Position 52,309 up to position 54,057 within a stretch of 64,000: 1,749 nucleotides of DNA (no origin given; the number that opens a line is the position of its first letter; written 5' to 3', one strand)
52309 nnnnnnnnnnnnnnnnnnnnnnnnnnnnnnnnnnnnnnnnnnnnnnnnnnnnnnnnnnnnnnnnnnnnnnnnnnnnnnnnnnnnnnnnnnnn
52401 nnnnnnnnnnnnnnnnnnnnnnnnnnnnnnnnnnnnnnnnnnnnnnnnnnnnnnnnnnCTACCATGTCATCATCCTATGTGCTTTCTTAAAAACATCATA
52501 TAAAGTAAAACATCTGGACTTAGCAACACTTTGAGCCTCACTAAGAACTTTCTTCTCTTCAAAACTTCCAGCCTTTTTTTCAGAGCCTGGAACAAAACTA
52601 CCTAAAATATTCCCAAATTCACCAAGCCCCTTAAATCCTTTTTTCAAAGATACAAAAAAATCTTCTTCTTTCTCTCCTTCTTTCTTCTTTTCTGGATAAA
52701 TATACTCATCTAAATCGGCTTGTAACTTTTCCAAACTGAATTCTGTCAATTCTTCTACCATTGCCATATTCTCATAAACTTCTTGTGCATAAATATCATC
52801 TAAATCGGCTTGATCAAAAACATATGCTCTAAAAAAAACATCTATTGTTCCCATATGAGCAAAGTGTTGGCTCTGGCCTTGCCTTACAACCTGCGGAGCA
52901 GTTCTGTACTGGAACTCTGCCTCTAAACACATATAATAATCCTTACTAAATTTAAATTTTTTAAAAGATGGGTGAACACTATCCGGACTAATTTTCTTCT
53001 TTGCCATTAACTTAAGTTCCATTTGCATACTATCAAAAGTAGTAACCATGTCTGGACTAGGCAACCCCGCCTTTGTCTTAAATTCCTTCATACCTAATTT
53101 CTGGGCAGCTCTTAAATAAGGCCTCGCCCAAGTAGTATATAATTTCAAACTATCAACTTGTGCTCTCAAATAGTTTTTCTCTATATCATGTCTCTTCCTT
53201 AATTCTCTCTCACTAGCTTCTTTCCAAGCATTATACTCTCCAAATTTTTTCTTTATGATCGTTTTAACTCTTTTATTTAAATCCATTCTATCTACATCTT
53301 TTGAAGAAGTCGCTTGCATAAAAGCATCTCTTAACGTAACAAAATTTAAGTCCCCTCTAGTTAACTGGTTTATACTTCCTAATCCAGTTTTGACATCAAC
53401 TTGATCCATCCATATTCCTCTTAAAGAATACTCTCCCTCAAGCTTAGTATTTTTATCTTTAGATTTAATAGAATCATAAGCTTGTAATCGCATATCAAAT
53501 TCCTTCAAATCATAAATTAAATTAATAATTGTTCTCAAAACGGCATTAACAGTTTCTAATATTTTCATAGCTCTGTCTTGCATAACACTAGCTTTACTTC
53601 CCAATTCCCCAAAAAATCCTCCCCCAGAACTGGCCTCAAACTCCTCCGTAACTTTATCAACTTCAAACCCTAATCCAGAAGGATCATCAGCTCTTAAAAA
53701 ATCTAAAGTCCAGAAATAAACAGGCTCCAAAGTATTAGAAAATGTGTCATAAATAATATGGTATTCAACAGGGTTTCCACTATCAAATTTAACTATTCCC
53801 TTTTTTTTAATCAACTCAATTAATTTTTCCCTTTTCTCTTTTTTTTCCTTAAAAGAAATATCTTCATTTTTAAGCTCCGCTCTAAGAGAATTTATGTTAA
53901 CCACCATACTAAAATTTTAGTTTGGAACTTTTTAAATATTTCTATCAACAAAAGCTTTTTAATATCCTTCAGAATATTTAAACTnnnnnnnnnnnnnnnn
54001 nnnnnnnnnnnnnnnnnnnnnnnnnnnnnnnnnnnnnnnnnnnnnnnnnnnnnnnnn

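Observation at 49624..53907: Uncharacterised three-gene operon: unknown 482-aa protein, Endo IV-like TIM barrel with a 250-aa insertion, and a poly-Lys NTase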

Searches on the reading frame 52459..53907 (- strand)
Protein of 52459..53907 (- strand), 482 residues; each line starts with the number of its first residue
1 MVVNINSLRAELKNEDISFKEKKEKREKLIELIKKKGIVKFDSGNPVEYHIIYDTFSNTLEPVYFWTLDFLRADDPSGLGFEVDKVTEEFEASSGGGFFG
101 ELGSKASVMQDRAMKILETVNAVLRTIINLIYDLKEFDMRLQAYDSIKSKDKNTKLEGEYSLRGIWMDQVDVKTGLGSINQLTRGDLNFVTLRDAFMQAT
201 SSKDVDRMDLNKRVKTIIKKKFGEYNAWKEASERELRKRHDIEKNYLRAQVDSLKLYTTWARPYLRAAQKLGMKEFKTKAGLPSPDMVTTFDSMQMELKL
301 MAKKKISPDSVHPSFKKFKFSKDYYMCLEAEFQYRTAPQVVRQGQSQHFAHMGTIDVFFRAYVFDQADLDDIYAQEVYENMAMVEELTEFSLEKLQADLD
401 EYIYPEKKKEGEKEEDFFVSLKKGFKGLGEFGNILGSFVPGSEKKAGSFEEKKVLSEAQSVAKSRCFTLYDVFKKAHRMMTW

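Call 3: search_protein_families(library=pfam, proteins=[window:52459-53907:-], max_evalue=1)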
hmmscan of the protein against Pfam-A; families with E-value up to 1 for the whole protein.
window:52459-53907:- (482 aa): 3 families
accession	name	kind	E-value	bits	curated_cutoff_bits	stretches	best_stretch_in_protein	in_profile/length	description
PF24049.1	YOMG_N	-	0.044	14.3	27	1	20-54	40-74/89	YOMG N-terminal domain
PF10312.14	Cactin_mid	-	0.055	13.6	23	1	354-421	38-104/194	Conserved mid region of cactin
PF06141.17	Phage_tail_U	-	0.12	13.1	25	1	354-398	64-106/130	Phage minor tail protein U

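Call 4: search_protein_families(library=ncbifam, proteins=[window:52459-53907:-], max_evalue=1)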
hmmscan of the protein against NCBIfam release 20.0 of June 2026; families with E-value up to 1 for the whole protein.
window:52459-53907:- (482 aa): 0 families

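Call 5: find_homologous_proteins(query=window:52459-53907:-)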
Query window:52459-53907:- (482 aa): 700 proteins with E <= 0.001 among 8000 candidates; the best 120 are listed.
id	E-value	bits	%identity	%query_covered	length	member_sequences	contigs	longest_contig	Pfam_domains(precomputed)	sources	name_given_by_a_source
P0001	0.0e+0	1072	100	100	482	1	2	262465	-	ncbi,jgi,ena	-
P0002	1.8e-268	909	83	100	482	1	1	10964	-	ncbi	-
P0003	1.2e-256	870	80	100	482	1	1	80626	-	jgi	jgi:hypothetical protein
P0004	3.1e-246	836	78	99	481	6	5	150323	-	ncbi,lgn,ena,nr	ncbi:hypothetical protein HOD25_03025 [archaeon]|nr:hypothetical protein [archaeon]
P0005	6.6e-236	802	75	100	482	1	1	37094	-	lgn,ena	-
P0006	4.8e-230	782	73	100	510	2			-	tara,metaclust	tara:strand:- start:660 stop:2192 length:1533 start_codon:yes stop_codon:yes gene_type:complete|meta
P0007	3.2e-221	753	69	100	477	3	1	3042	-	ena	-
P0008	2.2e-217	741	69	99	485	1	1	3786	-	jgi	jgi:hypothetical protein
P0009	9.0e-200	682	65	99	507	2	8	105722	-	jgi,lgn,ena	jgi:hypothetical protein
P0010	3.5e-199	681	64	100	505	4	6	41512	-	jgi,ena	-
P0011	2.2e-198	678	63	99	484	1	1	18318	-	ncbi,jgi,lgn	-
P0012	4.7e-197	674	64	99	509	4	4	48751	-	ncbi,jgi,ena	-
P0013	4.0e-193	661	62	99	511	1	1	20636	-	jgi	-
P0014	4.8e-188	644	60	100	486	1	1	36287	-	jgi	-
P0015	1.8e-187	642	61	99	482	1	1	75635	-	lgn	-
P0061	3.5e-134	466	50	91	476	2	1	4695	-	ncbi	ncbi:MAG: zinc ribbon domain-containing protein, partial [Nanoarchaeota archaeon]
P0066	3.4e-132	460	48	96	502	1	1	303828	-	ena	-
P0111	1.9e-116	408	45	90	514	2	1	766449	-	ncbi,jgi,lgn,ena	ncbi:MAG: hypothetical protein WC413_01900 [Candidatus Nanoarchaeia archaeon]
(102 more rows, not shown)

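Call 7: search_solved_structures(query=window:52459-53907:-, max_evalue=10)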
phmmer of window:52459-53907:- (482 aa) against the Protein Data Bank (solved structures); distinct sequences matched with E-value up to 10: 0.

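Call 9: find_encoding_contigs(protein=P0111, flank=6000, max_places=2)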
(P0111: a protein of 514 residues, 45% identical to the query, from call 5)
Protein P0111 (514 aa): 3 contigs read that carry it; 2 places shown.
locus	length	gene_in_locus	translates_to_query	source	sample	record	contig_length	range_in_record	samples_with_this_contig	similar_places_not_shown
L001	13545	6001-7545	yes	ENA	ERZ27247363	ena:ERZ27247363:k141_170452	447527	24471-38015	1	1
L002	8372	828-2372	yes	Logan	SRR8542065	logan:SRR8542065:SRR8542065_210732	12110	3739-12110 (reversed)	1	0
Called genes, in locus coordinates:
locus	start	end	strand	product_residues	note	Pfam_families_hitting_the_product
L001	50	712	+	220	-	-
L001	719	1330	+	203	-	-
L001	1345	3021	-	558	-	PF00749:tRNA-synt_1c, PF03950:tRNA-synt_1c_C, PF20974:tRNA-synt_1c_C2 (weak)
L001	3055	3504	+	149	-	PF13636:Methyltranf_PUA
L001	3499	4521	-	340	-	PF00990:GGDEF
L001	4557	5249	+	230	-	PF08713:DNA_alkylation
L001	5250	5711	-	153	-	PF01252:Peptidase_A8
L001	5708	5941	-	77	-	-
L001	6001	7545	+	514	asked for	-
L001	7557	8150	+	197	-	-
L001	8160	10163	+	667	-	PF01261:AP_endonuc_2 (weak)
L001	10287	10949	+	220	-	PF02585:PIG-L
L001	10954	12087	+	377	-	PF13439:Glyco_transf_4, PF00534:Glycos_transf_1, PF13692:Glyco_trans_1_4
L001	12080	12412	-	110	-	-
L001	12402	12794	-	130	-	-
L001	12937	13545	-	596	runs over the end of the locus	PF01850:PIN, PF13173:AAA_14 (faint), PF00437:T2SSE, PF07650:KH_2 (weak), PF00013:KH_1 (weak)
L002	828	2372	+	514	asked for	-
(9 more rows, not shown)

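Call 10: find_encoding_contigs(protein=P0066, flank=6000, max_places=2)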
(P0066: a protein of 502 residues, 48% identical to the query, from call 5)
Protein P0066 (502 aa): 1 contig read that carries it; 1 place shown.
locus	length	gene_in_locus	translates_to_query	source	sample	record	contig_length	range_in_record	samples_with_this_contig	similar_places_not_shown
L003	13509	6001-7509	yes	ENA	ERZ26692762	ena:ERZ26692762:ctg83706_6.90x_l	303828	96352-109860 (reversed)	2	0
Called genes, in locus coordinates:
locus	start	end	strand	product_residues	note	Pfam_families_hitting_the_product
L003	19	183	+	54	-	-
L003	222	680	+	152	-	PF13636:Methyltranf_PUA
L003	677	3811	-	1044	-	PF16656:Pur_ac_phosph_N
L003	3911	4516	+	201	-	PF01209:Ubie_methyltran, PF03848:TehB (weak), PF13489:Methyltransf_23, PF13847:Methyltransf_31, PF13649:Methyltransf_25, PF08241:Methyltransf_11, PF08242:Methyltransf_12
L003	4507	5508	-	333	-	PF00579:tRNA-synt_1b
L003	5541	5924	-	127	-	PF01252:Peptidase_A8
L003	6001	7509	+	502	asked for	-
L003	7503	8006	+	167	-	-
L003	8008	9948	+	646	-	PF01261:AP_endonuc_2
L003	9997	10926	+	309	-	PF01909:NTP_transf_2, PF18765:Polbeta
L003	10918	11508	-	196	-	-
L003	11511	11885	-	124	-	-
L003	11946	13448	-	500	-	PF01326:PPDK_N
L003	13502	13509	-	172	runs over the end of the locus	PF00252:Ribosomal_L16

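Call 18: find_related_loci(query=A1, collection=genome_contigs, flank=8000)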
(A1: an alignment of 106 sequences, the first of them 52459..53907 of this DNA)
Query A1 (482 aa) in genome_contigs; peptide patterns used: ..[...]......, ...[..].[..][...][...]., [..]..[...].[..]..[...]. (x = any residue, [..] = any of these).
599 stretches matched a pattern (row limit reached: there are more); 578 encode a relative of the query (tblastn E <= 1e-3); the best 80 are kept; 80 distinct loci.
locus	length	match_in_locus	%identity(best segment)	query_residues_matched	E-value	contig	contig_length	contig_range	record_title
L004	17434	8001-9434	79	4-482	0e+0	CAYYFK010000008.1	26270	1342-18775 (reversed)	MAG TPA_asm: Candidatus Woesearchaeota archaeon isolate binchicken_co97_250 genome assembly, contig: NODE_7573_length_26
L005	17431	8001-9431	69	1-482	0e+0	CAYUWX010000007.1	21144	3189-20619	MAG TPA_asm: Candidatus Woesearchaeota archaeon isolate binchicken_co141_129 genome assembly, contig: NODE_10951_length_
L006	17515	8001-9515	64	4-482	0e+0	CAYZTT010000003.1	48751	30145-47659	MAG TPA_asm: Candidatus Woesearchaeota archaeon isolate binchicken_co141_226 genome assembly, contig: NODE_3085_length_4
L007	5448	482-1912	63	5-482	0e+0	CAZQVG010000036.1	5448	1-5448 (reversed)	MAG TPA_asm: Candidatus Woesearchaeota archaeon isolate binchicken_co64_117 genome assembly, contig: NODE_10068_length_5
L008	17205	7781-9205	60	6-482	0e+0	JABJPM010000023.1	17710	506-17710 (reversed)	MAG: Candidatus Woesearchaeota archaeon isolate SI075_bin66 k141_1750328, whole genome shotgun sequence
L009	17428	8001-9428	59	5-482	0e+0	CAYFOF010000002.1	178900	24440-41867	MAG TPA_asm: Candidatus Woesearchaeota archaeon isolate ERP019367_co1_57 genome assembly, contig: NODE_111_length_178900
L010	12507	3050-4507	58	1-482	0e+0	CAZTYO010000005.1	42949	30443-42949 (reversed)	MAG TPA_asm: Candidatus Woesearchaeota archaeon isolate SRP077602_co5_339 genome assembly, contig: NODE_4254_length_4294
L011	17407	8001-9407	57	21-482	3e-180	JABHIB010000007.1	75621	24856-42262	MAG: archaeon isolate SI037_bin53 k141_553970, whole genome shotgun sequence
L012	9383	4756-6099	56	26-482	4e-178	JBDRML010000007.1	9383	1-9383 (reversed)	MAG: Candidatus Woesearchaeota archaeon isolate MEGAHIT-group-1.829 k141_13367385, whole genome shotgun sequence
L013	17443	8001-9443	56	5-482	1e-175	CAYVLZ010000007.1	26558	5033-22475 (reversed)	MAG TPA_asm: Candidatus Woesearchaeota archaeon isolate SRP141376_co1_71 genome assembly, contig: NODE_4132_length_26558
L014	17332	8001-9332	56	33-482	2e-175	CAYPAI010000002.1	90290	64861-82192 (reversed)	MAG TPA_asm: Candidatus Woesearchaeota archaeon isolate binchicken_co141_211 genome assembly, contig: NODE_849_length_90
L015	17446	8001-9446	55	4-482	7e-175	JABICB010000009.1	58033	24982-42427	MAG: archaeon isolate SI048_bin40 k141_877256, whole genome shotgun sequence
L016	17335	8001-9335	56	33-482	5e-173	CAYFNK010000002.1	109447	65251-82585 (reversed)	MAG TPA_asm: Candidatus Woesearchaeota archaeon isolate ERP019367_co1_17 genome assembly, contig: NODE_247_length_109447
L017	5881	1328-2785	57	3-482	6e-175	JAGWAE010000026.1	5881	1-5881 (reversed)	Candidatus Woesearchaeota archaeon isolate RIFOXYA1_FULL_30_10 rifoxya1_full_scaffold_5500, whole genome shotgun sequenc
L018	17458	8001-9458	56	3-482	2e-171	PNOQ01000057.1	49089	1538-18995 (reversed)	MAG: Nanoarchaeum sp. isolate SW.3.93 SW_1000340_49089, whole genome shotgun sequence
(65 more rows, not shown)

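Call 19: search_solved_structures(query=A1, max_evalue=10, show_alignments=2)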
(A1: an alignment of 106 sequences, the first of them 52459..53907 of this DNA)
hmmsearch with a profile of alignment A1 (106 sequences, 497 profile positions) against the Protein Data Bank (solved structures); distinct sequences matched with E-value up to 10: 3.
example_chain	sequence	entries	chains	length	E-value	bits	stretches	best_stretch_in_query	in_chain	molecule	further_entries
8oyv_A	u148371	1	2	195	0.013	17.6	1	400-489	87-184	De novo designed soluble Claudin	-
2lvh_A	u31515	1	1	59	0.25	13.3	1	329-382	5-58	Putative zinc finger protein ORF59a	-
2q2e_B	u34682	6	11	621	0.81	11.7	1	383-445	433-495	Type 2 DNA topoisomerase 6 subunit B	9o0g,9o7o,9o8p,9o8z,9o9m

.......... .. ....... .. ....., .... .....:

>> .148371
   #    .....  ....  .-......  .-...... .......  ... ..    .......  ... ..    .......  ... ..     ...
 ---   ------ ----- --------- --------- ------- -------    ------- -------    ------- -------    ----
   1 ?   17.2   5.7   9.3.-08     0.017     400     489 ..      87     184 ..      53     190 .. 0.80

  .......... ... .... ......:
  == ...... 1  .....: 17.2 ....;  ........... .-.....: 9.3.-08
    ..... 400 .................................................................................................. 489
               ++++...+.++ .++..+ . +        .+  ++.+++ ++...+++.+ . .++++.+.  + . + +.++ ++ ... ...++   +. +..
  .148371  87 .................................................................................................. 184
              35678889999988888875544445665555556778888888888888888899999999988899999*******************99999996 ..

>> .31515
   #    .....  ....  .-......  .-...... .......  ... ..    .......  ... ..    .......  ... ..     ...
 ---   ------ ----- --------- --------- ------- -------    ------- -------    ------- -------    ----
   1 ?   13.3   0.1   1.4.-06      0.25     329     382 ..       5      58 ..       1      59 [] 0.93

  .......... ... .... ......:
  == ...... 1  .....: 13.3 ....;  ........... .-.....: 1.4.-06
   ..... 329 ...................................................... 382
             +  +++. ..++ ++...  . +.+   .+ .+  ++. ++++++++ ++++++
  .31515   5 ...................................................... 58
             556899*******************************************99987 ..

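Call 23: predict_structure(alignment_id=A1)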
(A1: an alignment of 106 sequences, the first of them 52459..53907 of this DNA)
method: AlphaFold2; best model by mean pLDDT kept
length: 482 residues; sequences in the alignment: 106
mean_pLDDT: 79.9   pTM: 0.63
mean pLDDT of the five models: 79.9, 79.2, 78.3, 77.4, 76.2
residues with pLDDT >= 90: 141; 70-90: 249; 50-70: 54; < 50: 38
segments of 3 or more residues with pLDDT < 50: 406-442
pLDDT, mean of each block of 10 residues (from residue 1): 81 77 86 93 93 81 91 93 88 70 75 82 89 91 90 89 87 64 58 82 85 86 90 93 91 80 72 80 83 87 92 86 94 85 70 91 94 71 57 72 56 43 39 37 76 93 95 82 49
secondary structure, 60 per line:
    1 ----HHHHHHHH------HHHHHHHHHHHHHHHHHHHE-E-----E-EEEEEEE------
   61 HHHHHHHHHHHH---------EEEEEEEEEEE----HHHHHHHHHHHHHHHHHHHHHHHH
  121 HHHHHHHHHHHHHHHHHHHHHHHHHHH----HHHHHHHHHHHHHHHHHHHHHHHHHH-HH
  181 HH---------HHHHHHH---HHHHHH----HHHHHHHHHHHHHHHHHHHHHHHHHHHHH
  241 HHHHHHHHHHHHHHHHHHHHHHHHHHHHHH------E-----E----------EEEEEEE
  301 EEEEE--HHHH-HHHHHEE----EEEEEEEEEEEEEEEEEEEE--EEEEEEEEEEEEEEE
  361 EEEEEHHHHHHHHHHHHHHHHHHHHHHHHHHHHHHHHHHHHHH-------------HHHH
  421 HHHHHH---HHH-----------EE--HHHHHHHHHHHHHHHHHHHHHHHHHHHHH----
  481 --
elements in order: H5-12 H19-37 E48-54 H61-72 E82-92 H97-147 H152-177 H179-182 H192-198 H202-207 H212-270 E294-305 H308-311 H313-317 E324-343 E346-365 H366-403 H417-426 H448-476

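Call 28: fold_search(model_id=the predicted structure, library=pdb)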
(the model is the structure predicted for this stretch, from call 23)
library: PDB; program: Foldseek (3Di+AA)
matches with E <= 10: 562; with E <= 0.001: 0
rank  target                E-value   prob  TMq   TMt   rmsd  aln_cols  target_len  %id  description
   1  4tko                  1.2e-02  0.77  0.16  0.22  25.8       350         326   10  Structure of the periplasmic adaptor protein EmrA (released 2014-07-09)
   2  8zar_C                3.3e-02  0.87  0.18  0.24  18.2       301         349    8  EmrAB-TolC MFS-type tripartite multidrug efflux pump FA (released 2025-04-30)
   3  8zal_B                6.2e-02  0.66  0.17  0.23  18.2       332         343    9  EmrAB-TolC MFS-type tripartite multidrug efflux pump EA (released 2025-04-30)
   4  2ns9_A                7.5e-02  0.13  0.06  0.15  17.1       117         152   12  Crystal structure of protein APE2225 from Aeropyrum pernix K1, Pfam COXG (released 2006-11-14)
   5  8zar_B                7.9e-02  0.66  0.18  0.24  18.6       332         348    9  EmrAB-TolC MFS-type tripartite multidrug efflux pump FA (released 2025-04-30)
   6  8zal_A                1.1e-01  0.69  0.18  0.24  18.0       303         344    7  EmrAB-TolC MFS-type tripartite multidrug efflux pump EA (released 2025-04-30)
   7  6xzg_DP1              1.1e-01  0.14  0.09  0.09  22.1       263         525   13  Influenza C virus polymerase in complex with chicken ANP32A - Subclass 3 (released 2020-11-25)
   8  9qgy_G                1.6e-01  0.23  0.12  0.16  16.1       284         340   10  Structure of the YbjP lipoprotein bound to the MacAB-TolC tripartite efflux pump (released 2026-03-25)
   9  6qhd_A                2.0e-01  0.13  0.13  0.12  30.2       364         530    9  Lysine acetylated and tyrosine phosphorylated STAT3 in a complex with DNA (released 2019-06-19)
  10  1u7l                  2.0e-01  0.06  0.08  0.10  42.6       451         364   12  Crystal Structure of subunit C (vma5p) of the yeast V-ATPase (released 2004-11-23)
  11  3gb4_A                2.1e-01  0.06  0.05  0.06  24.4       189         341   14  Crystal Structure of Dicamba Monooxygenase with Non-heme Cobalt and Dicamba (released 2009-07-28)
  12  2e3r_A                2.4e-01  0.08  0.06  0.10  19.8       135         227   11  Crystal structure of CERT START domain in complex with C18-ceramide (P1) (released 2007-12-18)
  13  5jjd_B                2.5e-01  0.07  0.06  0.09  19.1       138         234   10  crystal structure of the ceramide transfer protein PH and START domain complex (released 2017-07-05)
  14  2rck_A                2.6e-01  0.28  0.10  0.20  17.4       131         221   10  Crystal structure of juvenile hormone binding protein from Galleria mellonella hemolymph (released 2008-03-04)
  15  3a1z_B                2.9e-01  0.23  0.09  0.18  18.7       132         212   12  Crystal structure of juvenile hormone binding protein from silkworm (released 2010-04-28)
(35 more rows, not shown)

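Call 31: search_protein_families(library=padloc, proteins=[window:52459-53907:-], max_evalue=0.1)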
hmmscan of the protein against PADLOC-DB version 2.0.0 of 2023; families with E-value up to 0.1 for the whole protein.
window:52459-53907:- (482 aa): 0 families

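Call 38: search_protein_representatives(alignment_id=A1)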
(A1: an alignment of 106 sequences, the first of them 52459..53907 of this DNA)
Query: 106 sequences, 497 profile positions. Proteins with E-value up to 0.001 (for the whole library): 798; up to 1e-10: 525; up to 1e-30: 284. The best 150 are listed.
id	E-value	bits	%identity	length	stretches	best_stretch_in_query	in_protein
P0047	2.6e-214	729.1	-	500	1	2-497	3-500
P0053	1.8e-201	686.8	-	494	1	1-497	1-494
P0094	1.0e-198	677.7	-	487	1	2-497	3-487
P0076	3.1e-198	676.1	-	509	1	3-497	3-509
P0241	3.7e-186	636.2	-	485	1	35-497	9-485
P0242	3.0e-179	613.4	-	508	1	2-497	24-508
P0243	4.1e-172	589.9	-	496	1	8-497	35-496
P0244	5.0e-169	579.7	-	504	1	5-496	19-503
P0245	6.4e-166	569.5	-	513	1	3-497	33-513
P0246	3.8e-157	540.6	-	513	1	34-496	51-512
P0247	1.2e-151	522.4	-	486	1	6-489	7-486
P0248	4.3e-146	504.1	-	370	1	82-454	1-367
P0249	2.3e-144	498.4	-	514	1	29-496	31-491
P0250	5.1e-139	480.8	-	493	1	33-497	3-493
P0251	1.4e-138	479.3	-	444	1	42-497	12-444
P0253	8.3e-138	476.8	-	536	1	56-496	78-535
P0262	5.5e-124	431.2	-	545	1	54-496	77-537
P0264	4.8e-123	428.1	-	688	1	55-497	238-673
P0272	1.2e-115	403.6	-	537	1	57-496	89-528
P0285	5.9e-108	378.3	-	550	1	29-497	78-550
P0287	4.6e-107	375.4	-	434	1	40-385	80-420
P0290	2.0e-102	360.0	-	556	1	50-491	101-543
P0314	1.9e-73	264.5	-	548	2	53-490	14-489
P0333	7.2e-68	246.1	-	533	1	10-496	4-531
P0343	6.9e-65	236.2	-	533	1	19-497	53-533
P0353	3.3e-63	230.7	-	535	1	59-497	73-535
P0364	1.4e-60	222.0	-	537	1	17-497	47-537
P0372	2.5e-59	217.9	-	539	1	10-497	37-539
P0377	1.5e-58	215.4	-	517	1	68-497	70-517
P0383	2.6e-57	211.3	-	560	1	64-489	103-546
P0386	9.6e-57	209.4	-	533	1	61-497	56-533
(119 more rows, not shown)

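Call 40: list_cluster_members(proteins=[P0386, P0383, P0377, P0372, P0364, P0353, P0343, P0333, P0314, P0264])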
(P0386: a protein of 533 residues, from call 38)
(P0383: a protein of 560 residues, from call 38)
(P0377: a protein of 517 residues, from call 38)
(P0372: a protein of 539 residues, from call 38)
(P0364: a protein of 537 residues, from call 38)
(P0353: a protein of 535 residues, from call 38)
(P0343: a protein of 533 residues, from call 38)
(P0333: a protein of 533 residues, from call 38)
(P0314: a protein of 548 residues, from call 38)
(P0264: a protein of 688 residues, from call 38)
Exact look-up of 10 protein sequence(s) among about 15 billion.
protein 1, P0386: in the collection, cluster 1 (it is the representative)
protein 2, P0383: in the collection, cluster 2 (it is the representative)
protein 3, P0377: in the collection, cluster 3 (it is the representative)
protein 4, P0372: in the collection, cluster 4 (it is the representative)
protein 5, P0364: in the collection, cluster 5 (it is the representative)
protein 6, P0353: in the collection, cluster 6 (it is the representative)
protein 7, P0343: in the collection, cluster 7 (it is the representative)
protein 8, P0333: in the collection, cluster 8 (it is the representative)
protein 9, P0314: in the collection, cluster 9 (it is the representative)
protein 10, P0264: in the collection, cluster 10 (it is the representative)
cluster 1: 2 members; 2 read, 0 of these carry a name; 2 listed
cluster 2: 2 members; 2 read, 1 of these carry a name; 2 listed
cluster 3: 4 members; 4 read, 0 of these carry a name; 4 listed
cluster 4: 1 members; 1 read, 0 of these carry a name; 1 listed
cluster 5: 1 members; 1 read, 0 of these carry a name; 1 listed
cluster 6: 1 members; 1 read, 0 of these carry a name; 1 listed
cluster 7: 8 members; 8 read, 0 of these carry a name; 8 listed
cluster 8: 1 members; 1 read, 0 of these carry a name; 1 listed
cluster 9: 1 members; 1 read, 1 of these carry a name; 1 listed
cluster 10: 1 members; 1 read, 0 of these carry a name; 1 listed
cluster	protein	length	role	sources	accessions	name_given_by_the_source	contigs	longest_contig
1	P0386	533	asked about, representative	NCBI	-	-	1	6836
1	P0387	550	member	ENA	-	-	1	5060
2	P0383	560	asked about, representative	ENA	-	-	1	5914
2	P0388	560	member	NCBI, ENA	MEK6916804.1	MAG: hypothetical protein AABW92_03595 [Nanoarchaeota archaeon]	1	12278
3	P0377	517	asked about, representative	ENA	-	-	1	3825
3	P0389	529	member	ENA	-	-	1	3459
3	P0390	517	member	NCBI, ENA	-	-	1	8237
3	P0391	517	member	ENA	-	-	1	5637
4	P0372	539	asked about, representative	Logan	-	-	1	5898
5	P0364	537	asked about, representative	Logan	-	-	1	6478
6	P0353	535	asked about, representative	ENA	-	-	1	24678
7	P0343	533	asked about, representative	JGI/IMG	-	-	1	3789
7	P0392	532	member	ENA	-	-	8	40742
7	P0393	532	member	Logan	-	-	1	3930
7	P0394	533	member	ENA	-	-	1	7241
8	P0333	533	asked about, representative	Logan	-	-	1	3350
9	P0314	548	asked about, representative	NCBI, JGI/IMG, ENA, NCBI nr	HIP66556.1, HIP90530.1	MAG TPA: hypothetical protein EYH09_00295 [Candidatus Nanopusillus sp.] | hypothetical protein [Candidatus Nanopusillus sp.]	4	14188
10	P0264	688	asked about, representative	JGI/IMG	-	-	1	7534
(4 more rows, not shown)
